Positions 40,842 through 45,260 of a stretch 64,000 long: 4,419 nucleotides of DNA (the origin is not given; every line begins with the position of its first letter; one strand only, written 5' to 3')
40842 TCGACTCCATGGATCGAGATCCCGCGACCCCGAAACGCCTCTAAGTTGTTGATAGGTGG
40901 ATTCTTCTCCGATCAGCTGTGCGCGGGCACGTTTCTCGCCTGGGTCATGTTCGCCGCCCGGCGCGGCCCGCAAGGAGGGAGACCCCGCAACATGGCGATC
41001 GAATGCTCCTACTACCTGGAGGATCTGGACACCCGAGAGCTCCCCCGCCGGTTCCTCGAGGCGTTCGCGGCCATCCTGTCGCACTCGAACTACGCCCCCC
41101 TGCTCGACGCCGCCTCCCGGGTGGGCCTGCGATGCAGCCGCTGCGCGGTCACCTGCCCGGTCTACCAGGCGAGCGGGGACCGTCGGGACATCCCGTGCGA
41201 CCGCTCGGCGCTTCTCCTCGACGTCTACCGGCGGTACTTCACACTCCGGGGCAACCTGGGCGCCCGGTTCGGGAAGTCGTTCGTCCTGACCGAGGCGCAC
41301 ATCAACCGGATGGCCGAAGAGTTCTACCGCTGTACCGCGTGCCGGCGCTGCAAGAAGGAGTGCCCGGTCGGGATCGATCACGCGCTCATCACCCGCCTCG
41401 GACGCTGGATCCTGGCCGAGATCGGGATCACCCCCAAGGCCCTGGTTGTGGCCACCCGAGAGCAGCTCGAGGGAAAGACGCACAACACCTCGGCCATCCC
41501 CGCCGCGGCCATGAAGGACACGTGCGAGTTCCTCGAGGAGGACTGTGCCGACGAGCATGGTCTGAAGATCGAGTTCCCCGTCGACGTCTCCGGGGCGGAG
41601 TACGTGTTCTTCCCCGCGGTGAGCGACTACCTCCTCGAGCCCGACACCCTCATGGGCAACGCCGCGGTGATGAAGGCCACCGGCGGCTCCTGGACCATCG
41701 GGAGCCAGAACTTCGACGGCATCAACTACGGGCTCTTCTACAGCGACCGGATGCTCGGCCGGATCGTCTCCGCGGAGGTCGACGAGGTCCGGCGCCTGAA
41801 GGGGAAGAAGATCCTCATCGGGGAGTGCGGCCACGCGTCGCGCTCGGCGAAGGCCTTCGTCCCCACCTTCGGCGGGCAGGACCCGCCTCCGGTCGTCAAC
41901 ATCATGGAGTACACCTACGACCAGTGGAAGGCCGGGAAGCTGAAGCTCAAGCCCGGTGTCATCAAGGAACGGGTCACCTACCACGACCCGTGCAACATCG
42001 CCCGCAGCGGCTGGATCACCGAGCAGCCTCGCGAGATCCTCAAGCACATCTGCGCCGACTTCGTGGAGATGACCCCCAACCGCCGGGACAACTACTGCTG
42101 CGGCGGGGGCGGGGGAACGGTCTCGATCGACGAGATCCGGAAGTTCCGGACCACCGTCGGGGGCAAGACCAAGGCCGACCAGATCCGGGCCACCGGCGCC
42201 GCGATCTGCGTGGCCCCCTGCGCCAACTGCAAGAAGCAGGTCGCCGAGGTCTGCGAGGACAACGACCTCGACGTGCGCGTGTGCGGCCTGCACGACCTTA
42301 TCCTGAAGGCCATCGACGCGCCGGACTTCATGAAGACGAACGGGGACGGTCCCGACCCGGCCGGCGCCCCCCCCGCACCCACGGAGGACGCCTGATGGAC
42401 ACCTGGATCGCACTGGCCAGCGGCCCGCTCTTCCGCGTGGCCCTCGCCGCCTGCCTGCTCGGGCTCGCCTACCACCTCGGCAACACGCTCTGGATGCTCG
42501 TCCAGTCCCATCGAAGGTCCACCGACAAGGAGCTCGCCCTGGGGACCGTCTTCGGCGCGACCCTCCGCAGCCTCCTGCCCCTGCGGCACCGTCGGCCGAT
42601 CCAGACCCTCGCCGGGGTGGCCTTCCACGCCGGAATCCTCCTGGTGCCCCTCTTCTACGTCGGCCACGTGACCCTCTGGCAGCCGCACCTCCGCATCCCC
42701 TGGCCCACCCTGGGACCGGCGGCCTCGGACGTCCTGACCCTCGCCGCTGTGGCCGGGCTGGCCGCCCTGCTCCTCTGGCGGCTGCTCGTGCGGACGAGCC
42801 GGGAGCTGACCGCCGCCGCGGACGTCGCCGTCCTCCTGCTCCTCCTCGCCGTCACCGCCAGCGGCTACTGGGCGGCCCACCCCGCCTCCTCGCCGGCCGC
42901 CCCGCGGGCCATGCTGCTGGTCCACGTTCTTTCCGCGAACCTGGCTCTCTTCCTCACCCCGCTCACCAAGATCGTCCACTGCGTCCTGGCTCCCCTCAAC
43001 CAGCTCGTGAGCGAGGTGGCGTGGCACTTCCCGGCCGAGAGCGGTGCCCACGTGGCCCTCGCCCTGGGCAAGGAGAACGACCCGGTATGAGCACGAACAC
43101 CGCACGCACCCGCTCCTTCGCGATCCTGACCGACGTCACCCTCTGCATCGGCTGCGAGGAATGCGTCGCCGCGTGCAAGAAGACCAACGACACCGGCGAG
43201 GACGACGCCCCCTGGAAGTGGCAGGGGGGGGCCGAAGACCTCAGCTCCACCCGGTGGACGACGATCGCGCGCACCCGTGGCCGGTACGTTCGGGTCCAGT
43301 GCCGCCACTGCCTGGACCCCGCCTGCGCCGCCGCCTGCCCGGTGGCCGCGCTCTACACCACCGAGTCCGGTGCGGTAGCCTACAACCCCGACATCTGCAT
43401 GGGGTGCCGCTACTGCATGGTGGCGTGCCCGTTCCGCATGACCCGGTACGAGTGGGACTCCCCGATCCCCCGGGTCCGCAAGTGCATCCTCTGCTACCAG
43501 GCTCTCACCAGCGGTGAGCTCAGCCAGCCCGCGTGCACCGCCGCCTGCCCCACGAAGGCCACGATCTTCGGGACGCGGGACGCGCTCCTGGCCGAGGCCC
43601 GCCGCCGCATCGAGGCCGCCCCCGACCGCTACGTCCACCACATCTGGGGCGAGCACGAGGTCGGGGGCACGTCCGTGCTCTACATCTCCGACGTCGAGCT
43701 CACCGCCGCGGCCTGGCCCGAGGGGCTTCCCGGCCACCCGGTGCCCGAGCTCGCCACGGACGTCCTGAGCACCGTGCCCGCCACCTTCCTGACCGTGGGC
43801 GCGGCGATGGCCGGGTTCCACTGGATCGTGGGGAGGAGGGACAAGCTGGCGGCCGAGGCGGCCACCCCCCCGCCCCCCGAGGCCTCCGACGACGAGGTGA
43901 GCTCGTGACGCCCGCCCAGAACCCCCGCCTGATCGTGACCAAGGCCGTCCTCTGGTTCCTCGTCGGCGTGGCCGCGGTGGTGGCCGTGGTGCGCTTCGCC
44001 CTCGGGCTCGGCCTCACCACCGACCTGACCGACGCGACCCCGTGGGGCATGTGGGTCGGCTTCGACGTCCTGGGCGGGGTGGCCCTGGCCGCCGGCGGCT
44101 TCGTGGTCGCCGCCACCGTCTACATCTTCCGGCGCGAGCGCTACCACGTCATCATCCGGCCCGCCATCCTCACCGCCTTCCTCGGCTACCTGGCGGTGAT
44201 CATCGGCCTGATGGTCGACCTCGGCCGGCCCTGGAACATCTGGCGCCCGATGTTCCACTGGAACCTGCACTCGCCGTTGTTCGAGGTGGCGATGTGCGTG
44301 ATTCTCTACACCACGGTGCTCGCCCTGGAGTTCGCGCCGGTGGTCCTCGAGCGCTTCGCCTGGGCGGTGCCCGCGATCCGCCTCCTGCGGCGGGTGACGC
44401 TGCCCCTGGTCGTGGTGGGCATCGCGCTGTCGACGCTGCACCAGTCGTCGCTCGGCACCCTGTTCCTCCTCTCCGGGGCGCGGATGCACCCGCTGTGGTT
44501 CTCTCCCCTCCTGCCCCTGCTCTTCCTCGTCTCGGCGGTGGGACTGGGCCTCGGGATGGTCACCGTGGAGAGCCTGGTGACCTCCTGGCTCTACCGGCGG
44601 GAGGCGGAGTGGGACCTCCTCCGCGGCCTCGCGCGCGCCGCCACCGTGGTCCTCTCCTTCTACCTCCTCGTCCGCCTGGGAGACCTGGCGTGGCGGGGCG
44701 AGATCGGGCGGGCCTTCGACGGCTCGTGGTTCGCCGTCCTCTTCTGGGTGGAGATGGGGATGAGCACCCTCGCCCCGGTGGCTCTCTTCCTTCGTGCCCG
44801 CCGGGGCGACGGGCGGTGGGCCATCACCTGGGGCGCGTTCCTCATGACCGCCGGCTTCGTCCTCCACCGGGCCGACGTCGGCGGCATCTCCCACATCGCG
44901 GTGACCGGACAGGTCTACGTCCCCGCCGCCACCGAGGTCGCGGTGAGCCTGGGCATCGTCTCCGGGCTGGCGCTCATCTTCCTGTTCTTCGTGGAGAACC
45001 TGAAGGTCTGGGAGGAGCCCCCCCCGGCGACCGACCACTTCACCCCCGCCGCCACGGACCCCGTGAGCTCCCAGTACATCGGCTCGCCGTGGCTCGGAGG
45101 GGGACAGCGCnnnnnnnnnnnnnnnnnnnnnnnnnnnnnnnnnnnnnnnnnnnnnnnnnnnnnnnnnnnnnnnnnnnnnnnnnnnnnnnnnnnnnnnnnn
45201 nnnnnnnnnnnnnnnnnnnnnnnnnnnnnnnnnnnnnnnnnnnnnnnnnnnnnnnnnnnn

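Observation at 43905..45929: Single polypeptide fusing an NrfD-type quinone-interacting membrane subunit to a six-haem cytochrome c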

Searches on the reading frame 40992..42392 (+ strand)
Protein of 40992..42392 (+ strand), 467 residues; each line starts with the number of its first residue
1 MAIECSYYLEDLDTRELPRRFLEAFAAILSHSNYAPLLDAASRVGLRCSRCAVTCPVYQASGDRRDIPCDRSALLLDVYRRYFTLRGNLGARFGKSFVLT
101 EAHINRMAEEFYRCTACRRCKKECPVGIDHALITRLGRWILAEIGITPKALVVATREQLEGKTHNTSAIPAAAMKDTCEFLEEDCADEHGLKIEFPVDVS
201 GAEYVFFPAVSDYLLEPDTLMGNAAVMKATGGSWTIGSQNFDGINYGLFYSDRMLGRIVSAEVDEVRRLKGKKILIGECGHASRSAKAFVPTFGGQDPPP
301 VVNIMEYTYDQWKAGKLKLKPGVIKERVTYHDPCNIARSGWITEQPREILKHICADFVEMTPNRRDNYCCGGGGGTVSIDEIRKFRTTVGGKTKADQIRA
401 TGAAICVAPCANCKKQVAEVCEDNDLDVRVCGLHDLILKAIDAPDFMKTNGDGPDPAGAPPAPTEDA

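Call 5: search_protein_families(library=pfam, proteins=[window:40992-42392:+], max_evalue=0.01)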
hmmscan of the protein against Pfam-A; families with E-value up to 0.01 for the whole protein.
seq(467 aa): 4 families
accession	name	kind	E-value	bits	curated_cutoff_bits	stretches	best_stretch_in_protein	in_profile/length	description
PF02754.22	CCG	-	7.4e-14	52.1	20.6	1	328-417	1-84/85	Cysteine-rich domain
PF13183.11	Fer4_8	-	2.2e-09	38.2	27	1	47-128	7-68/68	4Fe-4S dicluster domain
PF13534.11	Fer4_17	-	6.6e-05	23.8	22.2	1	47-129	4-61/61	4Fe-4S dicluster domain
PF13237.11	Fer4_10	-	0.008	16.5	25.5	1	112-131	7-22/53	4Fe-4S dicluster domain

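Call 27: search_protein_families(library=ncbifam, proteins=[window:40992-42392:+], max_evalue=0.01)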
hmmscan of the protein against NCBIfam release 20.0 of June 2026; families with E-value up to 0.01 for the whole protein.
seq(467 aa): 11 families
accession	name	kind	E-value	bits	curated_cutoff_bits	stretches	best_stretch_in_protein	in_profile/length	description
NF045796.1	DsrK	equivalog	7.5e-81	272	400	1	45-441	52-435/453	sulfate reduction electron transfer complex DsrMKJOP subunit DsrK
NF045724.1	ferredox_TmcB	equivalog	1.3e-62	211.8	735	1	97-442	83-429/430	electron transfer complex ferredoxin TmcB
NF045711.1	sulf_resp_HmcF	equivalog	5.1e-62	210.2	750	1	44-448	61-456/457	sulfate respiration complex iron-sulfur protein HmcF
NF004898.0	PRK06259.1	equivalog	8.5e-20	70.8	385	1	323-441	374-488/488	fumarate reductase (CoM/CoB) subunit TfrB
NF045670.1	quin_L_LdhH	equivalog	1.4e-16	60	800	1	316-436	590-704/706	L-lactate dehydrogenase (quinone) large subunit LdhH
NF008369.0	PRK11168.1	equivalog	7.5e-12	44.8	278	1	303-420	273-383/401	anaerobic glycerol-3-phosphate dehydrogenase subunit C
TIGR03379.1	glycerol3P_GlpC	equivalog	8.3e-11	41.2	279.9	1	304-420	271-380/397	anaerobic glycerol-3-phosphate dehydrogenase subunit GlpC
NF008434.0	PRK11274.1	equivalog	2.2e-09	36.8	333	1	43-143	23-104/409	glycolate oxidase subunit GlcF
NF045663.1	diclust_near_Sec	equivalog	2.7e-06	25.8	530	1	324-419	532-620/759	pyridine nucleotide-disulfide oxidoreductase/dicluster-binding protein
TIGR00273.1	TIGR00273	equivalog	0.00012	21.2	444.8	1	46-155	296-386/432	LutB/LldF family L-lactate oxidation iron-sulfur protein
NF005746.0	PRK07570.1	subfamily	0.0057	15.9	243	1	104-139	203-239/250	succinate dehydrogenase/fumarate reductase iron-sulfur subunit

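Call 51: search_solved_structures(query=window:40992-42392:+, max_evalue=0.001, show_alignments=1)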
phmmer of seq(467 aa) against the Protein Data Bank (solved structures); distinct sequences matched with E-value up to 0.001: 1.
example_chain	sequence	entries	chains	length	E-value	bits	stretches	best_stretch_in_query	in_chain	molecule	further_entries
9ojn_A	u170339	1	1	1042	3.5e-08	35.8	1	111-423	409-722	Iron-sulfur-binding reductase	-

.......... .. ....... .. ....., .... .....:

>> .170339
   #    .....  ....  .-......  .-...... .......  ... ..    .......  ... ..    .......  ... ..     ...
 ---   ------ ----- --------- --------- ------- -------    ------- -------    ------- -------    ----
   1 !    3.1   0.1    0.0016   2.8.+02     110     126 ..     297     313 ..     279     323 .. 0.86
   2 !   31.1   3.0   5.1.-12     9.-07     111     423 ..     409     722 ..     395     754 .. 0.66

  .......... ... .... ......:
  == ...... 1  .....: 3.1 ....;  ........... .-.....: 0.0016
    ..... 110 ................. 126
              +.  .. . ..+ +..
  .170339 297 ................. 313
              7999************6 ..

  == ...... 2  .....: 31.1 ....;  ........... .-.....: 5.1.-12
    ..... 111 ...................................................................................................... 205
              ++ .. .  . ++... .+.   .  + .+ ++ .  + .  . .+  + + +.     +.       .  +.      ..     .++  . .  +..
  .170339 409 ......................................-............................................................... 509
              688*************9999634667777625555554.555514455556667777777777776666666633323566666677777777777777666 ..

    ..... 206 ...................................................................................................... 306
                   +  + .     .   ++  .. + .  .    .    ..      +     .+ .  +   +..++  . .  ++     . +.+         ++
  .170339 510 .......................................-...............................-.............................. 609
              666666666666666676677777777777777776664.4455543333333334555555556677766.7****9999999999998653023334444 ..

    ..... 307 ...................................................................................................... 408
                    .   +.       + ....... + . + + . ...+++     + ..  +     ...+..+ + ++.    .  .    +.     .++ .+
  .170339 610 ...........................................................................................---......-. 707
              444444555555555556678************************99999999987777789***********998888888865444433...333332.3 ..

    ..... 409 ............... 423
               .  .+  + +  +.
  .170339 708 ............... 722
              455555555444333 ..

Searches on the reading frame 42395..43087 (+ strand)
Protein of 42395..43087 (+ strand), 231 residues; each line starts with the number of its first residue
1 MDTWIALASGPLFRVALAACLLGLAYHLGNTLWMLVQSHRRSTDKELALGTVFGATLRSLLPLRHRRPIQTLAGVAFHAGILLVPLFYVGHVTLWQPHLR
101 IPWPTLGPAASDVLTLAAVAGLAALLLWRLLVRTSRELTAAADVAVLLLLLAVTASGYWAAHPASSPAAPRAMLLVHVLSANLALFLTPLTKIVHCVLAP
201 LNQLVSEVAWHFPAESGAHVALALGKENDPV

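Call 5: search_protein_families(library=pfam, proteins=[window:42395-43087:+], max_evalue=0.01)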
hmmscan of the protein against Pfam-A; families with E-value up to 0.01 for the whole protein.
seq(231 aa): 1 family
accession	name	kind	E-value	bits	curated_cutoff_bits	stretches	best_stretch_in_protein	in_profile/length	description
PF02665.19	Nitrate_red_gam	-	3e-05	24.2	22.9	0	72-161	46-141/217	Nitrate reductase gamma subunit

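Call 27: search_protein_families(library=ncbifam, proteins=[window:42395-43087:+], max_evalue=0.01)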
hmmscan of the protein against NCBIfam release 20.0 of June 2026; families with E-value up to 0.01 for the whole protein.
seq(231 aa): 2 families
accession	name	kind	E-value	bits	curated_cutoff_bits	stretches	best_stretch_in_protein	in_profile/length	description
NF045723.1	memb_anch_TmcC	equivalog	2.2e-25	89.4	240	1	5-202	4-201/218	TmcC family electron transfer complex membrane anchor subunit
NF045716.1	sulf_resp_HmcE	equivalog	8.2e-24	84.5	275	1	7-198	4-199/226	sulfate respiration complex protein HmcE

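Call 54: search_solved_structures(query=window:42395-43087:+, max_evalue=0.01, show_alignments=1)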
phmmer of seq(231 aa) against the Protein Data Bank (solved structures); distinct sequences matched with E-value up to 0.01: 0.

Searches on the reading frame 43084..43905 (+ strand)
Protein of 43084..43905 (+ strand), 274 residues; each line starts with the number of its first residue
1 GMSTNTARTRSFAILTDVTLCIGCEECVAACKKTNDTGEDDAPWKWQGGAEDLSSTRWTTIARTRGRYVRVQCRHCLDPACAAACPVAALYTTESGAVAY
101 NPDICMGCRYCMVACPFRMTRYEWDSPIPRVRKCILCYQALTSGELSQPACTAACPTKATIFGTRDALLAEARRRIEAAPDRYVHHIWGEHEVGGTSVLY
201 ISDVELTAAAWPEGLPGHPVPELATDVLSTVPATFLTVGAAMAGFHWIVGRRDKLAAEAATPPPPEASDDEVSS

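Call 5: search_protein_families(library=pfam, proteins=[window:43087-43905:+], max_evalue=0.01)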
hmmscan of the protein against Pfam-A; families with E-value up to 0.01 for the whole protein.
seq(273 aa): 13 families
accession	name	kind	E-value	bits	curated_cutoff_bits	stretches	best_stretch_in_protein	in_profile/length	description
PF13247.11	Fer4_11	-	2.9e-18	66.3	26.2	1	67-164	5-100/100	4Fe-4S dicluster domain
PF12838.12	Fer4_7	-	2.1e-12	47.7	27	1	71-116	1-50/52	4Fe-4S dicluster domain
PF13187.11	Fer4_9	-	9.4e-11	42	27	2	104-158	2-51/52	4Fe-4S dicluster domain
PF13237.11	Fer4_10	-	5.6e-10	39.4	25.5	3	70-115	7-53/53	4Fe-4S dicluster domain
PF12797.12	Fer4_2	-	1.7e-07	31.2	24.5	1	96-116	2-22/22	4Fe-4S binding domain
PF12837.12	Fer4_6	-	1.8e-07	31.2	25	1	97-116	2-21/24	4Fe-4S binding domain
PF00037.32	Fer4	-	4.7e-07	29.8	21.1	1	98-116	2-20/24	4Fe-4S binding domain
PF13484.11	Fer4_16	-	6.5e-05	24.1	30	0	104-131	2-27/66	4Fe-4S double cluster binding domain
PF13534.11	Fer4_17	-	0.00077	20.4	22.2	0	20-37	2-19/61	4Fe-4S dicluster domain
PF14697.11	Fer4_21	-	0.0027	18.2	35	1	71-116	7-53/59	4Fe-4S dicluster domain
PF12800.12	Fer4_4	-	0.0055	17.4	24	0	19-31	3-15/17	4Fe-4S binding domain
PF13183.11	Fer4_8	-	0.0072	17.3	27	0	18-86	3-66/68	4Fe-4S dicluster domain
PF25160.1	LdpA_Fe-S-bd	-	0.0078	16.4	27.6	0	75-118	5-42/49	LdpA Fe-S cluster-binding domain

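Call 6: search_protein_families(library=ncbifam, proteins=[window:43087-43905:+], max_evalue=0.01)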
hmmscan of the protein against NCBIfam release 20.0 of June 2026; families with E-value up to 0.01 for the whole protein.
seq(273 aa): 38 families (the best 25 are shown)
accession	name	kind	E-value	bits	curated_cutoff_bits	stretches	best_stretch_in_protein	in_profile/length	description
NF045715.1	sulf_resp_HmcB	equivalog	4.9e-69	232.8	420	1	8-258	34-292/307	sulfate respiration complex iron-sulfur protein HmcB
NF008134.0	PRK10882.1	equivalog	1.9e-58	198.1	263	1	7-254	35-318/329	hydrogenase 2 operon protein HybA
TIGR01582.1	FDH-beta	equivalog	6.5e-32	110.8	334.7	1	9-218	20-237/283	formate dehydrogenase subunit beta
TIGR02951.1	DMSO_dmsB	equivalog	1.1e-26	93.8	214.1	1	14-167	5-156/161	DMSO/selenate family reductase complex B subunit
NF045797.1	DsrO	equivalog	2.3e-26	92.6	200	1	5-179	38-217/235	sulfate reduction electron transfer complex DsrMKJOP subunit DsrO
TIGR03149.1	cyt_nit_nrfC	equivalog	3.2e-25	88.8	377.6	1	4-176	32-196/225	cytochrome c nitrite reductase Fe-S protein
NF041715.1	arsenate_red_ArrB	equivalog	5.1e-21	75.3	450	2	11-126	3-111/233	arsenate respiratory reductase iron-sulfur subunit ArrB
TIGR03478.1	DMSO_red_II_bet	subfamily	6.9e-21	74.5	480.7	2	67-166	126-222/321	DMSO reductase family type II enzyme, iron-sulfur subunit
NF009408.0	PRK12769.1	equivalog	8.4e-19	67.1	1003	1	13-177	5-160/659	formate-dependent uric acid utilization protein AegA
NF011569.0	PRK14993.1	equivalog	1e-17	64.4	416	1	7-163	40-187/244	tetrathionate reductase subunit TtrB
NF038355.1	FDH3_beta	equivalog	3.6e-17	63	240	1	13-127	5-109/180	formate dehydrogenase FDH3 subunit beta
NF042979.1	EthbenzDh_ebdB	equivalog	4.6e-17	61.9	740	1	40-167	125-245/354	ethylbenzene dehydrogenase subunit beta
TIGR01660.1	narH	equivalog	7.8e-16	57.6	524.05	1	67-162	178-270/492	nitrate reductase subunit beta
NF009451.0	PRK12809.1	equivalog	1.9e-15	56.2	1154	1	13-160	5-135/639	formate-dependent uric acid utilization protein YgfT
NF045766.1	PhenlGlyoxDHPadI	equivalog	9e-15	54.3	700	1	15-167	9-141/443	NADH-dependent phenylglyoxylate dehydrogenase subunit beta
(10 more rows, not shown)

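Call 53: search_solved_structures(query=window:43084-43905:+, max_evalue=1e-10)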
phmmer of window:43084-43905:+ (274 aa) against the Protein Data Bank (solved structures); distinct sequences matched with E-value up to 1e-10: 16.
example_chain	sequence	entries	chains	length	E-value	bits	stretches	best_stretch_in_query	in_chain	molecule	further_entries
1kqf_B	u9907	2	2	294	4.1e-31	111.7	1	12-222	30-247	FORMATE DEHYDROGENASE, NITRATE-INDUCIBLE, IRON-SULFUR SUBUNIT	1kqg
2ivf_B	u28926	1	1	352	2.4e-20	76.4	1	35-174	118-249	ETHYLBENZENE DEHYDROGENASE BETA-SUBUNIT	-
6cz7_B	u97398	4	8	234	7.4e-19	71.5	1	14-127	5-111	4Fe-4S ferredoxin, iron-sulfur binding domain protein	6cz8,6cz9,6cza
1q16_B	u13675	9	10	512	9.7e-19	71.1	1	53-164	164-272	Respiratory nitrate reductase 1 beta chain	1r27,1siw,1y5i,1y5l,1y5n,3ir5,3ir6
1y4z_B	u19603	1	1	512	7.3e-18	68.2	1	53-164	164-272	Respiratory nitrate reductase 1 beta chain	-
3egw_B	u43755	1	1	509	9.2e-18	67.9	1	53-164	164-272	Respiratory nitrate reductase 1 beta chain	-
4ydd_B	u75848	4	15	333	1.7e-17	67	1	68-168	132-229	DMSO reductase family type II enzyme, iron-sulfur subunit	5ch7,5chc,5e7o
2vpw_B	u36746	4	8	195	2.1e-16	63.4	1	12-174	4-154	NRFC PROTEIN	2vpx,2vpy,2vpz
9vap_B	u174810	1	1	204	7.9e-16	61.5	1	14-175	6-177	4Fe-4S dicluster domain-containing protein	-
7z0s_B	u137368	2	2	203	6.3e-13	52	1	14-128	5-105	Formate hydrogenlyase subunit 2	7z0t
7b04_A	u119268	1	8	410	9.3e-13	51.5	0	68-163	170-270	Nitrite oxidoreductase subunit B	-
7qv7_B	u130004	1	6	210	2.3e-12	50.2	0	14-161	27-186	Hydrogen dependent carbon dioxide reductase subunit HycB4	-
9mqx_E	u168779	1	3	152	6.2e-12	48.8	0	20-177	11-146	Fe-S-cluster-containing hydrogenase subunit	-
6sdr_B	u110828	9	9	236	6.4e-12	48.7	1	15-190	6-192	Formate dehydrogenase, beta subunit, putative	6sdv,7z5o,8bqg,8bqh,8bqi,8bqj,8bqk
30gj_B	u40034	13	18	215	7e-12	48.6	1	15-190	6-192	Formate dehydrogenase, beta subunit, putative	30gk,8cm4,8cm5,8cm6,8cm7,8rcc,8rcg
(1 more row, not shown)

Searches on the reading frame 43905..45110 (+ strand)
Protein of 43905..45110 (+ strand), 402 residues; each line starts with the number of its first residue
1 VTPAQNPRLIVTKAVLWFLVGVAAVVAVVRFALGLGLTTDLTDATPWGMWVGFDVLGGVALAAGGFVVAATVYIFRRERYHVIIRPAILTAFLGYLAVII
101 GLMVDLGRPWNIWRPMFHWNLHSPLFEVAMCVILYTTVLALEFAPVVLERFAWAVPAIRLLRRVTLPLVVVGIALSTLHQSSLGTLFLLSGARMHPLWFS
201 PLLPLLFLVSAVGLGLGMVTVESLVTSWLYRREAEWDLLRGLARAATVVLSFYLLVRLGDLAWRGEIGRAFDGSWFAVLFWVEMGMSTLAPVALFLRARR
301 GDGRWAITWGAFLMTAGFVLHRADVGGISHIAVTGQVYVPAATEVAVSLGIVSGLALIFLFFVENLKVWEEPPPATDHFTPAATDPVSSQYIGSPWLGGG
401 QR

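Call 52: search_solved_structures(query=window:43905-45110:+, max_evalue=0.01)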
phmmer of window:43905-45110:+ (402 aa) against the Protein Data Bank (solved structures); distinct sequences matched with E-value up to 0.01: 0.
